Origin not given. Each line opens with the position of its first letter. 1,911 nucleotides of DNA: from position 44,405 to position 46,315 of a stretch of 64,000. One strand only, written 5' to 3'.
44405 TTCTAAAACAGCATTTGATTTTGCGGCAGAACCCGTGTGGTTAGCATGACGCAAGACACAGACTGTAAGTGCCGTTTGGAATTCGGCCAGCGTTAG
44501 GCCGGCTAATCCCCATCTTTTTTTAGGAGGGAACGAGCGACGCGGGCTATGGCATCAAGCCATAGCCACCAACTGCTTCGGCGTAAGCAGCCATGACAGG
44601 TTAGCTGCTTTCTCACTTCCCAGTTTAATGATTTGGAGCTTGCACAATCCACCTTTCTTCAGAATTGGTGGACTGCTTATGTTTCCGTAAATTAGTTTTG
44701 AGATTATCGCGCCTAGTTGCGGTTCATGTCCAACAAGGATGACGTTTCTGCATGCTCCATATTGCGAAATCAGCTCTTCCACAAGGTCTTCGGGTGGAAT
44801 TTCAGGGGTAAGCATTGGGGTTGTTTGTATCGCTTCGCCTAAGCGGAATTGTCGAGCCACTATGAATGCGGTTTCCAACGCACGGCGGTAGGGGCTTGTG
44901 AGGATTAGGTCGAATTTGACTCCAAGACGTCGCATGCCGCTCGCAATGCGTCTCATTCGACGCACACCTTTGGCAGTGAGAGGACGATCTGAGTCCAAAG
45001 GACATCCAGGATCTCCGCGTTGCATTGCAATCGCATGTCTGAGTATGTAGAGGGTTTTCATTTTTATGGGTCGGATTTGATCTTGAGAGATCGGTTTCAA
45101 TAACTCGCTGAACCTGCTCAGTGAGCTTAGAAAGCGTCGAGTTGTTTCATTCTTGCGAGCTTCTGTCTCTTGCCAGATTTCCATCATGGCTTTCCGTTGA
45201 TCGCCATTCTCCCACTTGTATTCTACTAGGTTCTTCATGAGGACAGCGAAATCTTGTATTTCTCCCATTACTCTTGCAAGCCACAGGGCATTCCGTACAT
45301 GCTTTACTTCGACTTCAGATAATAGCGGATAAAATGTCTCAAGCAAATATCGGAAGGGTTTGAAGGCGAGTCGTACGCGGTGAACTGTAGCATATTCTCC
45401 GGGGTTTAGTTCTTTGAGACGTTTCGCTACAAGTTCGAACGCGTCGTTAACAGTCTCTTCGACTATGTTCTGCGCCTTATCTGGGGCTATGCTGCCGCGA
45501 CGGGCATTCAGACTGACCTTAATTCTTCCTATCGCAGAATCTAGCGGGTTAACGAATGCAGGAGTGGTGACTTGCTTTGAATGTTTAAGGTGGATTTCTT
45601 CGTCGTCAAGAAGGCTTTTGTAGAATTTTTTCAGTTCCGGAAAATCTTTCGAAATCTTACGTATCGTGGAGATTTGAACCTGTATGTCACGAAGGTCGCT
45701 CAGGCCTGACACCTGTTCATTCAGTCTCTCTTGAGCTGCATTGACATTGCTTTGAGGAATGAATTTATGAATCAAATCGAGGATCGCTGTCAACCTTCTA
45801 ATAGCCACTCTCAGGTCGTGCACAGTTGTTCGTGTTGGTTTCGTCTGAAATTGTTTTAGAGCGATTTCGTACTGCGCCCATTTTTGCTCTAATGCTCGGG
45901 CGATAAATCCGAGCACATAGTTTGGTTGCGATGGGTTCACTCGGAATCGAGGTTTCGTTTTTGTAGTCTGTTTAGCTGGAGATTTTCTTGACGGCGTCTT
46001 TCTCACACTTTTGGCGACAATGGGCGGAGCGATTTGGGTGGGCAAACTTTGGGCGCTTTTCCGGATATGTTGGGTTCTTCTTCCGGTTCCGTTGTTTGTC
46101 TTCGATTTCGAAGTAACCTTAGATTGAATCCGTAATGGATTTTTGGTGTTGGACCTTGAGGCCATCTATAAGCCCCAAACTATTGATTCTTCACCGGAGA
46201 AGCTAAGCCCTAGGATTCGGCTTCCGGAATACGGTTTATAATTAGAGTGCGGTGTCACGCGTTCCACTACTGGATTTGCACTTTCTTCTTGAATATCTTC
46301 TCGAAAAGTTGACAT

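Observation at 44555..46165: Second CHAD protein fused to a SixA-type histidine phosphatase, with an acid-free poly-basic N-terminal tail, next to ppx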

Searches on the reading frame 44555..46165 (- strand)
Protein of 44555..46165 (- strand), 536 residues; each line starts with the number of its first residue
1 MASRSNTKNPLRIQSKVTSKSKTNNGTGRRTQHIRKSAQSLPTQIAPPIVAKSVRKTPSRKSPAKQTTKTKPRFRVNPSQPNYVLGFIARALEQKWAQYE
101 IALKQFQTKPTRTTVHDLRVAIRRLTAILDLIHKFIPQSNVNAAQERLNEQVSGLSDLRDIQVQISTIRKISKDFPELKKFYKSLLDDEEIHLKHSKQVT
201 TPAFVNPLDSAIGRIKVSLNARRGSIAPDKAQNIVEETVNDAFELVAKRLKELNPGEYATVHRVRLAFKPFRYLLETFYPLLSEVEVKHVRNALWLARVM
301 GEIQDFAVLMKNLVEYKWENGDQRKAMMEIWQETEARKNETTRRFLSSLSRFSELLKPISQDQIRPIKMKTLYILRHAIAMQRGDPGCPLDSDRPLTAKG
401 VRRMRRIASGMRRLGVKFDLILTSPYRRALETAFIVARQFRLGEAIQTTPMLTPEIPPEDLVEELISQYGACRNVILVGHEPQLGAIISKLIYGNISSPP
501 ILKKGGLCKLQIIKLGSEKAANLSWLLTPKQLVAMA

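Call 3: search_protein_families(library=pfam, proteins=[window:44555-46165:-], max_evalue=0.01)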
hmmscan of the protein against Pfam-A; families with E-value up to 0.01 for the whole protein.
window:44555-46165:- (536 aa): 2 families
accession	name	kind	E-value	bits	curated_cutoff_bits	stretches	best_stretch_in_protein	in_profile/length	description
PF05235.19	CHAD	-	1e-20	75.2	25.6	1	113-311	24-225/228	CHAD domain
PF00300.27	His_Phos_1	-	1.1e-08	35.4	21.7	1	372-450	1-75/194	Histidine phosphatase superfamily (branch 1)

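Call 4: search_protein_families(library=ncbifam, proteins=[window:44555-46165:-], max_evalue=0.01)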
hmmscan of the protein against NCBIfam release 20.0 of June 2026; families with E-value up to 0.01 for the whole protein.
window:44555-46165:- (536 aa): 8 families
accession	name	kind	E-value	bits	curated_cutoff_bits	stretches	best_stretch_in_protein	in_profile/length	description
TIGR00249.1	sixA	equivalog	4.8e-22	78.5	74.5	1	371-529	2-154/154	phosphohistidine phosphatase SixA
NF038349.1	dPGM_arch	equivalog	8.5e-07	29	225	1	394-442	24-70/194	2,3-diphosphoglycerate-dependent phosphoglycerate mutase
NF005567.0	PRK07238.1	equivalog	0.00025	20.5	326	1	366-443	174-250/378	bifunctional RNase H/acid phosphatase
NF052369.1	PmrG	equivalog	0.00027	20.5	170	1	373-486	24-129/168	lipopolysaccharide core heptose(II)-phosphate phosphatase PmrG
NF004842.0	PRK06193.1-3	subfamily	0.00031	20.2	325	1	392-484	66-165/209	hypothetical protein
TIGR03162.1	ribazole_cobC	equivalog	0.00044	19.7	162.9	1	372-441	1-67/176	alpha-ribazole phosphatase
NF011580.0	PRK15004.1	equivalog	0.0015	18.6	250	0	391-441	22-70/203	adenosylcobalamin/alpha-ribazole phosphatase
NF002901.0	PRK03482.1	equivalog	0.0093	15.6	261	0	369-440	1-70/215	2,3-diphosphoglycerate-dependent phosphoglycerate mutase GpmB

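Call 11: find_homologous_proteins(query=window:44555-46165:-, max_evalue=0.00001)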
Query window:44555-46165:- (536 aa): 109 proteins with E <= 0.00001 among 8000 candidates.
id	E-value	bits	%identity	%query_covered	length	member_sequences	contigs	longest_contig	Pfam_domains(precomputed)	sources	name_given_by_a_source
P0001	0.0e+0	1179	100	100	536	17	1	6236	PF05235.20,PF00300.28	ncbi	-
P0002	0.0e+0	1057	89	100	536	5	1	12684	PF05235.20,PF00300.28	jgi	-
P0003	0.0e+0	1036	88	100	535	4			PF05235.20,PF00300.28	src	-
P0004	3.3e-294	994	86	100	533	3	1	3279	PF05235.20,PF00300.28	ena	-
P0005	1.6e-252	857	74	100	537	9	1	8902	PF05235.20,PF00300.28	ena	-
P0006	1.3e-209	715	82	72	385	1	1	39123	PF05235.20,PF00300.28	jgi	jgi:phosphohistidine phosphatase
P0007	1.7e-198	678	85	68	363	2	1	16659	PF05235.20,PF00300.28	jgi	jgi:CHAD domain-containing protein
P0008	2.1e-182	625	63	84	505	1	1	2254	PF05235.20,PF00300.28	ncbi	-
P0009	2.6e-180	618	95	55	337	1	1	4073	PF05235.20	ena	-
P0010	6.2e-139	482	49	89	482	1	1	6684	PF05235.20,PF00300.28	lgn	-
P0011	1.7e-137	477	51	84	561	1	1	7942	PF05235.20,PF00300.28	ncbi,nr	ncbi:MAG TPA: CHAD domain-containing protein, partial [Candidatus Bathyarchaeia archaeon]|nr:CHAD do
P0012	1.9e-137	477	44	99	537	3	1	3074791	PF05235.20,PF00300.28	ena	-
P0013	2.3e-137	477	50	85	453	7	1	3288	PF05235.20,PF00300.28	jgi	-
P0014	6.0e-137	475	46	95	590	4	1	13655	PF05235.20,PF00300.28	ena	-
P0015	6.4e-137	475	47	85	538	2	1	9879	PF05235.20,PF00300.28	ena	-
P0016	2.0e-136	474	47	90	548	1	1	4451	PF05235.20,PF00300.28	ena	-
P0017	4.1e-136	473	50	85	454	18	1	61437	PF05235.20,PF00300.28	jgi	jgi:phosphohistidine phosphatase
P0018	4.4e-136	473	48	89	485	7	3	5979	PF05235.20,PF00300.28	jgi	jgi:phosphohistidine phosphatase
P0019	5.8e-136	472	46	95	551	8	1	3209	PF05235.20,PF00300.28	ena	-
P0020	8.4e-135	468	45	92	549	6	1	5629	PF05235.20,PF00300.28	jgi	-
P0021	9.3e-135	468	46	91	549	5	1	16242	PF05235.20,PF00300.28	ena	-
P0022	1.0e-134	468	48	85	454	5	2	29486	PF05235.20,PF00300.28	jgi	-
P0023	1.1e-134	468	50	85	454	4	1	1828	PF05235.20,PF00300.28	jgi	jgi:phosphohistidine phosphatase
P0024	3.1e-134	466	48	91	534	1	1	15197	PF05235.20,PF00300.28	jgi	jgi:phosphohistidine phosphatase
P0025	6.1e-134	465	50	84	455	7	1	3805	PF05235.20,PF00300.28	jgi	jgi:phosphohistidine phosphatase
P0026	1.7e-133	464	50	84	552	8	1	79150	PF05235.20,PF00300.28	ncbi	ncbi:MAG: CHAD domain-containing protein [Candidatus Bathyarchaeia archaeon]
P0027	2.9e-133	463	48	85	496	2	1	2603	PF05235.20,PF00300.28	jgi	-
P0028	2.9e-133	463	49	85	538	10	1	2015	PF05235.20,PF00300.28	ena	-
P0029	3.2e-133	463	50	85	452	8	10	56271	PF05235.20,PF00300.28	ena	-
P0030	1.0e-132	461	47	84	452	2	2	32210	PF05235.20,PF00300.28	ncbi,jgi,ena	-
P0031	2.1e-132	460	45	94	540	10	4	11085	PF05235.20,PF00300.28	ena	-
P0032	2.2e-132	460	48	85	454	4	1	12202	PF05235.20,PF00300.28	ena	-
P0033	3.8e-132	460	49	85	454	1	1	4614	PF05235.20,PF00300.28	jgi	jgi:phosphohistidine phosphatase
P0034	3.9e-132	460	49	85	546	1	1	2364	PF05235.20,PF00300.28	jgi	-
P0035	9.8e-132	458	48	84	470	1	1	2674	PF05235.20,PF00300.28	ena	-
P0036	1.6e-131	458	45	92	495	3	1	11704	PF05235.20,PF00300.28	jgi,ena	-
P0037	1.6e-131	457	47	89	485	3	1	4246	PF05235.20,PF00300.28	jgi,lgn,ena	-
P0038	2.5e-131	457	48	83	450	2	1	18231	PF05235.20,PF00300.28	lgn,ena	-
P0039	6.8e-131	455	48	84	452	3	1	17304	PF05235.20,PF00300.28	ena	-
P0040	1.5e-130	454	48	89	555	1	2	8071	PF05235.20,PF00300.28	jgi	jgi:phosphohistidine phosphatase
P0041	2.2e-130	454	48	84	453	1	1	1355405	PF05235.20,PF00300.28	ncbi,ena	-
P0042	2.6e-130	453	60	65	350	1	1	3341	PF05235.20,PF00300.28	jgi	jgi:phosphohistidine phosphatase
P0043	1.6e-129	451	45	90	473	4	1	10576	PF05235.20,PF00300.28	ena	-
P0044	5.7e-129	449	48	84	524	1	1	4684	PF05235.20,PF00300.28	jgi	jgi:phosphohistidine phosphatase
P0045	2.5e-128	447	46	85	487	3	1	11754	PF05235.20,PF00300.28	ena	-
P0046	1.1e-127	445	47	81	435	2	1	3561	PF05235.20,PF00300.28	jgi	jgi:phosphohistidine phosphatase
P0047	1.3e-127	445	47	85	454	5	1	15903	PF05235.20,PF00300.28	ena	-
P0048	4.9e-127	443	48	85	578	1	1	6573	PF05235.20,PF00300.28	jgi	jgi:phosphohistidine phosphatase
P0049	6.9e-127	442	46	84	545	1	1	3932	PF05235.20,PF00300.28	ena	-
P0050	1.4e-126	441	44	98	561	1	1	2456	PF05235.20,PF00300.28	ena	-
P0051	1.7e-126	441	45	95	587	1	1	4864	PF05235.20,PF00300.28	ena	-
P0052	3.2e-126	440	44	91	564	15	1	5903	PF05235.20,PF00300.28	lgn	-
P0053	1.2e-125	438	44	89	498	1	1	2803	PF05235.20,PF00300.28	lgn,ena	-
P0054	1.5e-125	438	43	94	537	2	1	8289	PF05235.20,PF00300.28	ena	-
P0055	2.2e-125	437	44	89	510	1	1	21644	PF05235.20,PF00300.28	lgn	-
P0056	3.2e-125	437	49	78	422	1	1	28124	PF05235.20,PF00300.28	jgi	jgi:phosphohistidine phosphatase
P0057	5.2e-125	436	50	76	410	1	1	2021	PF05235.20,PF00300.28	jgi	jgi:phosphohistidine phosphatase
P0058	2.2e-124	434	44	89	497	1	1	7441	PF05235.20,PF00300.28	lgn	-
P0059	5.2e-124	433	48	84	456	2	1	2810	PF05235.20,PF00300.28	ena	-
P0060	2.5e-123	430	50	76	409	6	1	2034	PF05235.20,PF00300.28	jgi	jgi:phosphohistidine phosphatase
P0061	5.0e-123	429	44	91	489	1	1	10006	PF05235.20,PF00300.28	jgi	jgi:phosphohistidine phosphatase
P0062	8.8e-123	429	46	88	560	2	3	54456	PF05235.20,PF00300.28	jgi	jgi:phosphohistidine phosphatase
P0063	1.3e-122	428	44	90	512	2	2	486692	PF05235.20,PF00300.28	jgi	jgi:phosphohistidine phosphatase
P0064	2.3e-122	427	43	92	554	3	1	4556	PF05235.20,PF00300.28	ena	-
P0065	6.5e-122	426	50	75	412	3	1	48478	PF05235.20,PF00300.28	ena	-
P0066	1.3e-121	425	47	83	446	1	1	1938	PF05235.20,PF00300.28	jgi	jgi:phosphohistidine phosphatase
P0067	1.6e-121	425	46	84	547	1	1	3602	PF05235.20,PF00300.28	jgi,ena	-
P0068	1.7e-120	421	49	78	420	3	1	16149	PF05235.20,PF00300.28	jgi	jgi:phosphohistidine phosphatase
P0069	3.3e-120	420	43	92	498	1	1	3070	PF05235.20,PF00300.28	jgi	jgi:phosphohistidine phosphatase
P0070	4.1e-120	420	48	79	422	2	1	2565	PF05235.20,PF00300.28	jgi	-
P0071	4.8e-120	420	49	76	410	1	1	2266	PF05235.20,PF00300.28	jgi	jgi:phosphohistidine phosphatase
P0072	5.8e-120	419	49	76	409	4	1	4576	PF05235.20,PF00300.28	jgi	jgi:phosphohistidine phosphatase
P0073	5.6e-119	416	44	84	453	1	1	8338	PF05235.20,PF00300.28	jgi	jgi:phosphohistidine phosphatase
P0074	5.8e-119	416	46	79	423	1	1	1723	PF05235.20,PF00300.28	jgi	jgi:phosphohistidine phosphatase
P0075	1.7e-118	415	40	97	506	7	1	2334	PF05235.20,PF00300.28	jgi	-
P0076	2.3e-117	411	47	77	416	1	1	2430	PF05235.20,PF00300.28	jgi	jgi:phosphohistidine phosphatase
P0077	2.9e-117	410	41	93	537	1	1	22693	PF05235.20,PF00300.28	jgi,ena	-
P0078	3.6e-117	410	42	96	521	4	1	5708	PF05235.20,PF00300.28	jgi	-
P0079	6.0e-117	409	43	84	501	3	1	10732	PF05235.20,PF00300.28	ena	-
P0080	6.9e-117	409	46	79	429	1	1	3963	PF05235.20,PF00300.28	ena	-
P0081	1.3e-116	408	46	78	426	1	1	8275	PF05235.20,PF00300.28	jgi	jgi:phosphohistidine phosphatase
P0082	3.3e-116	407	48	77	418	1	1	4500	PF05235.20,PF00300.28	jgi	jgi:phosphohistidine phosphatase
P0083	1.4e-115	405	44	86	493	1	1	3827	PF05235.20,PF00300.28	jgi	-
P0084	3.2e-115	404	48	76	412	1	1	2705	PF05235.20,PF00300.28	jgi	jgi:phosphohistidine phosphatase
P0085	3.7e-115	404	50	73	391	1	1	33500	PF05235.20,PF00300.28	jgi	jgi:phosphohistidine phosphatase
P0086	4.9e-112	393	48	73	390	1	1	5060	PF05235.20,PF00300.28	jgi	jgi:phosphohistidine phosphatase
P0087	2.6e-105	371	48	69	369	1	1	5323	PF05235.20,PF00300.28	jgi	jgi:phosphohistidine phosphatase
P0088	3.2e-102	361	48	67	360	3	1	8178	PF05235.20,PF00300.28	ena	-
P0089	1.5e-101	359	46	69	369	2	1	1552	PF05235.20,PF00300.28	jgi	jgi:phosphohistidine phosphatase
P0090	5.1e-99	350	45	69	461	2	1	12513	PF05235.20,PF00300.28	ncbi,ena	-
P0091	7.2e-98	347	51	59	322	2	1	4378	PF05235.20,PF00300.28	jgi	jgi:phosphohistidine phosphatase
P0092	1.5e-94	336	53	55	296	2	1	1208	PF05235.20,PF00300.28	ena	-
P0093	4.4e-53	199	32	79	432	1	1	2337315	PF05235.20,PF00300.28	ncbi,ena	-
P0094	7.7e-28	116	32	46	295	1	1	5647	PF05235.20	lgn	-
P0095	8.5e-26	109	30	43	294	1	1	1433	PF05235.20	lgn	-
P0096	1.1e-25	108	30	43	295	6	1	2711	PF05235.20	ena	-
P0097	1.3e-25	108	31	43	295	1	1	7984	PF05235.20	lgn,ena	-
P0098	6.0e-25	106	30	46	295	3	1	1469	PF05235.20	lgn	-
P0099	6.2e-24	103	31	43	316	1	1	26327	PF05235.20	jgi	jgi:CHAD domain-containing protein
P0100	5.8e-21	93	30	47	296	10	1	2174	PF05235.20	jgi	-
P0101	6.3e-21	93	29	51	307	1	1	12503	PF05235.20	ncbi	-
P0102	5.3e-20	90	30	44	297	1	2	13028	PF05235.20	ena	-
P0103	3.0e-19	87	30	44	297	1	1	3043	PF05235.20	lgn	-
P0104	2.2e-17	81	35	30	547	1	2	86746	PF05235.20,PF00300.28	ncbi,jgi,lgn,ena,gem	-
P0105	2.7e-17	81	29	45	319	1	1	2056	PF05235.20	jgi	-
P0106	1.8e-15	75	29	42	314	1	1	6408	PF05235.20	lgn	-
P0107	1.3e-13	69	26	41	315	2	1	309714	PF05235.20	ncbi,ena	-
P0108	8.8e-10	56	28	38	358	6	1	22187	PF05235.20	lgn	-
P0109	5.3e-7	47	26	44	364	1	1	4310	PF05235.20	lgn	-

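Call 16: find_related_loci(query=A1, collection=genome_contigs, flank=8000)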
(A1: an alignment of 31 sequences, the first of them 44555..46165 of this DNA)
Query A1 (536 aa) in genome_contigs; peptide patterns used: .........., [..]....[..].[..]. (x = any residue, [..] = any of these).
259 stretches matched a pattern; 219 encode a relative of the query (tblastn E <= 1e-3); the best 80 are kept; 80 distinct loci.
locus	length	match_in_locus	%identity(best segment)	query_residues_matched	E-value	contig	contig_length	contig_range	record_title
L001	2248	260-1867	98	1-536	0e+0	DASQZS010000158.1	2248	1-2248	MAG TPA_asm: Candidatus Acidoferrum sp. isolate SMAG_U11098 k141_358661, whole genome shotgun sequence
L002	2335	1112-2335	92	1-408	0e+0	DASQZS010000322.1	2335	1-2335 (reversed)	MAG TPA_asm: Candidatus Acidoferrum sp. isolate SMAG_U11098 k141_158806, whole genome shotgun sequence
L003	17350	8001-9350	50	85-535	2e-142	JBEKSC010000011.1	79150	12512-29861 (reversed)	MAG: Candidatus Bathyarchaeia archaeon isolate SPRUCE 525 SPRUCE_525_11, whole genome shotgun sequence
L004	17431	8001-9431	46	54-536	7e-139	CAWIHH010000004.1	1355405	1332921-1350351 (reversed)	MAG: Candidatus Bathyarchaeota archaeon isolate MFD03726.bin.2.69 genome assembly, contig: contig_29676, whole genome sh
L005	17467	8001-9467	45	47-536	1e-138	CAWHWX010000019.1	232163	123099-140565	MAG: Candidatus Bathyarchaeota archaeon isolate MFD02248.bin.2.124 genome assembly, contig: contig_56163, whole genome s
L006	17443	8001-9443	45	56-536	5e-137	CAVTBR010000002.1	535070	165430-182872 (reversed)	MAG: Candidatus Bathyarchaeota archaeon isolate MFD02248.bin.2.56 genome assembly, contig: contig_37149, whole genome sh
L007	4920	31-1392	47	84-536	7e-138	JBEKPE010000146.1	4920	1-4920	MAG: Candidatus Bathyarchaeia archaeon isolate SPRUCE 457 SPRUCE_457_146, whole genome shotgun sequence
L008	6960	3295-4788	43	43-536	4e-131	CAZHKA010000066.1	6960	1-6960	MAG TPA_asm: uncultured Candidatus Bathyarchaeia archaeon isolate SRP140028_co1_632 genome assembly, contig: k141_440894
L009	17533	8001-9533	43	36-533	4e-130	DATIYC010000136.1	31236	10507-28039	MAG TPA_asm: Candidatus Acidiferrales bacterium isolate SMAG_U15265 k141_3369346, whole genome shotgun sequence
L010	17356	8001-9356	50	84-536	7e-144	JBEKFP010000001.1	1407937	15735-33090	MAG: Candidatus Bathyarchaeia archaeon isolate SPRUCE 232 SPRUCE_232_1, whole genome shotgun sequence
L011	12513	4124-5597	42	43-536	2e-114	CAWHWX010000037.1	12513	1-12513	MAG: Candidatus Bathyarchaeota archaeon isolate MFD02248.bin.2.124 genome assembly, contig: contig_72460, whole genome s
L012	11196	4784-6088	33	84-535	1e-68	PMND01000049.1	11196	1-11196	MAG: Ignavibacteriae bacterium isolate fen_1259 73.20100900_E3D.21_contig_6546, whole genome shotgun sequence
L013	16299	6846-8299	50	52-536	1e-116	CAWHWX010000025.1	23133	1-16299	MAG: Candidatus Bathyarchaeota archaeon isolate MFD02248.bin.2.124 genome assembly, contig: contig_59011, whole genome s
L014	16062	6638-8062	32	76-532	2e-70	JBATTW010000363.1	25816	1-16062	MAG: Bacteroidota bacterium isolate MFD13193_ilm_asm_bin13 k127_360678, whole genome shotgun sequence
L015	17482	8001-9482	33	49-533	1e-64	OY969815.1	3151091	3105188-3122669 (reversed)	MAG: uncultured Bacteroidetes bacterium isolate MFD01188.bin.c.1 genome assembly, chromosome: 1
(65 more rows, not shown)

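Call 24: find_encoding_contigs(protein=P0002, flank=6000, max_places=2)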
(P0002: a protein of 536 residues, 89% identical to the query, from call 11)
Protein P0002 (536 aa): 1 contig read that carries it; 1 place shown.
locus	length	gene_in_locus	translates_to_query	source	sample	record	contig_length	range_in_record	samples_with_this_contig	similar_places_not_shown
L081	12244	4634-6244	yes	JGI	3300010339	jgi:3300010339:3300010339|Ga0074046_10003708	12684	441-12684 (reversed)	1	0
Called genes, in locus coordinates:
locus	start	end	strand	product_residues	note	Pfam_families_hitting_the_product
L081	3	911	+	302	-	?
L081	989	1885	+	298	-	PF00528:BPD_transp_1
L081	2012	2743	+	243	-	PF00528:BPD_transp_1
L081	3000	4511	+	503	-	PF02541:Ppx-GppA, PF21447:Ppx-GppA_III, PF24391:HD-CE (weak), PF01966:HD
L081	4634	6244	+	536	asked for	PF05235:CHAD, PF00300:His_Phos_1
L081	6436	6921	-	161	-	PF00075:RNase_H (weak)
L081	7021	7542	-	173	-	-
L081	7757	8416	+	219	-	PF00857:Isochorismatase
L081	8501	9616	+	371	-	PF02805:Ada_Zn_binding, PF00165:HTH_AraC, PF12833:HTH_18, PF02870:Methyltransf_1N (weak), PF01035:DNA_binding_1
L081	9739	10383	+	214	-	PF00892:EamA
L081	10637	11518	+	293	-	PF02915:Rubrerythrin (faint)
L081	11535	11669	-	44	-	-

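Call 25: find_encoding_contigs(protein=P0005, flank=6000, max_places=2)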
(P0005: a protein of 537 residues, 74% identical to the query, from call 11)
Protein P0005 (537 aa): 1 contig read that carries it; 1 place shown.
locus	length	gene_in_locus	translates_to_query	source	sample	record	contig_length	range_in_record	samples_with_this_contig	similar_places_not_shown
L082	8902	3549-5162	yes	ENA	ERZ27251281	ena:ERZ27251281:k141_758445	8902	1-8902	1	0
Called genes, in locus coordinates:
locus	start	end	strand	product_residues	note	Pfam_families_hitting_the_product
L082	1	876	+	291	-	?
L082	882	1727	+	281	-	PF00528:BPD_transp_1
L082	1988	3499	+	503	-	PF02541:Ppx-GppA, PF21447:Ppx-GppA_III, PF01966:HD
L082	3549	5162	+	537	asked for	PF05235:CHAD, PF00300:His_Phos_1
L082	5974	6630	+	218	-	PF00857:Isochorismatase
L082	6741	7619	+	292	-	PF00892:EamA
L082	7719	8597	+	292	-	PF02915:Rubrerythrin (faint), PF01988:VIT1 (faint)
